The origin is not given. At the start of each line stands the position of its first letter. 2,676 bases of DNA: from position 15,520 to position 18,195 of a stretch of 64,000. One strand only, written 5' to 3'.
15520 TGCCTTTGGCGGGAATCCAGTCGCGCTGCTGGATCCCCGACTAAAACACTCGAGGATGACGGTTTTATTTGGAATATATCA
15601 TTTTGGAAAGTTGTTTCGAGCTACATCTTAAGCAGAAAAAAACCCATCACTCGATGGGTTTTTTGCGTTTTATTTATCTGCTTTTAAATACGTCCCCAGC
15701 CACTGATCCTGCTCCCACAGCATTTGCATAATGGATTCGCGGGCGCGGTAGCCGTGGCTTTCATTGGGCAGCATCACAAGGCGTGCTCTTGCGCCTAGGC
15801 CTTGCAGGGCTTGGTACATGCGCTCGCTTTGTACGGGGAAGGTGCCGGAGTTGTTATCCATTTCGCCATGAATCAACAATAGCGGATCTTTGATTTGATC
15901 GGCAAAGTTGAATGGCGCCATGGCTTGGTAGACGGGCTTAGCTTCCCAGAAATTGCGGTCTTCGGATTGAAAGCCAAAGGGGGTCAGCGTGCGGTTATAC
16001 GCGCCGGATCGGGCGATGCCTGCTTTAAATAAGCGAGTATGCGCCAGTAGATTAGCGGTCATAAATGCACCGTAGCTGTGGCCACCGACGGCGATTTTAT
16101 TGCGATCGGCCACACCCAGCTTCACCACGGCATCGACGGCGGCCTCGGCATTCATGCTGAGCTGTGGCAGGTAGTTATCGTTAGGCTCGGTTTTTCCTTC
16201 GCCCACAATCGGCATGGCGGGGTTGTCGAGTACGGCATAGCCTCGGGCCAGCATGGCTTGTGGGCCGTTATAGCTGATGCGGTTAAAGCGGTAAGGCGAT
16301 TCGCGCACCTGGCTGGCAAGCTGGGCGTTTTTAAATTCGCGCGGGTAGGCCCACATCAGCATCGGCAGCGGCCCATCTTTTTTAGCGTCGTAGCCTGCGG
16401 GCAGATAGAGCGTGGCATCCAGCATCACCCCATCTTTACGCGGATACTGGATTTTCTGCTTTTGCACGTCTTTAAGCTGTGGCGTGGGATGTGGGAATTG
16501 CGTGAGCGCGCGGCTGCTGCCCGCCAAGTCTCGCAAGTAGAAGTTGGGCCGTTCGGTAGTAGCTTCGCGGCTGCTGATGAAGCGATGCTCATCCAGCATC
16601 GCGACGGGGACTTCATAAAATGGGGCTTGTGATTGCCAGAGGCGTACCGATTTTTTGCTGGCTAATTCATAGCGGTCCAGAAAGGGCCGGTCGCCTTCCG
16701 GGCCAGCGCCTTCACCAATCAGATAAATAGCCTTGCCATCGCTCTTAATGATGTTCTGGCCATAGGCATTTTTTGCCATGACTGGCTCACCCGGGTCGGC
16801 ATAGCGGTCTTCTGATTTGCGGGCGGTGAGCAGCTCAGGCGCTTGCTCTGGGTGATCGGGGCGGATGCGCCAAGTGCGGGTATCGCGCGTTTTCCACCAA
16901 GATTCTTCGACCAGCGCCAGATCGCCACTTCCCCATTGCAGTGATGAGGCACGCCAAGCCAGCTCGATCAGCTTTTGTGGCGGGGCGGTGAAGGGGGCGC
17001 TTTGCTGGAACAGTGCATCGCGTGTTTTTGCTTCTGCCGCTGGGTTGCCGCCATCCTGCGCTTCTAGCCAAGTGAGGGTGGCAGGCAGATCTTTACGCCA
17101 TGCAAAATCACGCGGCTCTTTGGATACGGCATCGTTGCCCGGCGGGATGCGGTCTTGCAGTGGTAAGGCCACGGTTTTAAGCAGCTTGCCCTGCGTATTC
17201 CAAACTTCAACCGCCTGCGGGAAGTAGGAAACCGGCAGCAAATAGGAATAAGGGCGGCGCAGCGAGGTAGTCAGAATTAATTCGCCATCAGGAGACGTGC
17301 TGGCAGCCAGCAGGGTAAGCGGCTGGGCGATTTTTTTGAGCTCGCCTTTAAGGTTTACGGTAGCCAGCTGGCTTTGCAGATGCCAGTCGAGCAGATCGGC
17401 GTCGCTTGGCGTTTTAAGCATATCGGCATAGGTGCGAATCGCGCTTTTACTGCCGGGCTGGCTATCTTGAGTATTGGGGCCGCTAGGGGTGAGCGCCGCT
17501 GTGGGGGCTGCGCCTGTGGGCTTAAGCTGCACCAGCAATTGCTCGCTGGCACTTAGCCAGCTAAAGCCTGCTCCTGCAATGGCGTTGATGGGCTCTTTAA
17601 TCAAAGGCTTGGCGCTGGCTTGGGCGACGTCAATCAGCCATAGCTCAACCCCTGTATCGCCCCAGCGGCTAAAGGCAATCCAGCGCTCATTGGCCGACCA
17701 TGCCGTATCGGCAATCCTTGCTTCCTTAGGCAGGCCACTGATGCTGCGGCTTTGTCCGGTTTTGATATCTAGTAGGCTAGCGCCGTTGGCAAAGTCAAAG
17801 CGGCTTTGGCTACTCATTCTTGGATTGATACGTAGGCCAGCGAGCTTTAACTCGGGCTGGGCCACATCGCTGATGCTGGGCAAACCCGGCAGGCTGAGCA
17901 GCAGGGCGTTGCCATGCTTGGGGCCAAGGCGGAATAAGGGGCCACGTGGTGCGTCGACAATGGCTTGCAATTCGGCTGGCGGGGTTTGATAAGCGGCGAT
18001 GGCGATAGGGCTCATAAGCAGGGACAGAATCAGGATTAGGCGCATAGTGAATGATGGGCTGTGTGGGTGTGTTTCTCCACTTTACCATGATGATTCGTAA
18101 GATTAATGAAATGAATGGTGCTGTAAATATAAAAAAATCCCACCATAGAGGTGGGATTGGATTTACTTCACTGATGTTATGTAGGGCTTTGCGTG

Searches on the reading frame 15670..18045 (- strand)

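Call 3: search_protein_families(library=pfam, proteins=[window:15670-18045:-], max_evalue=0.01)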
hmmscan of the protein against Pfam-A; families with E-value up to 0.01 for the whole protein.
window:15670-18045:- (791 aa): 3 families
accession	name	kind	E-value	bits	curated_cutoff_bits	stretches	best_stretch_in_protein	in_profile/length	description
PF00326.27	Peptidase_S9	-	9e-24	84.6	22.6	1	635-788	50-211/213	Prolyl oligopeptidase family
PF01738.24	DLH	-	0.0012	18.9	21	1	630-772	78-194/217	Dienelactone hydrolase family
PF12697.13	Abhydrolase_6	-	0.0016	19.6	26.3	1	597-783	22-179/217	Alpha/beta hydrolase family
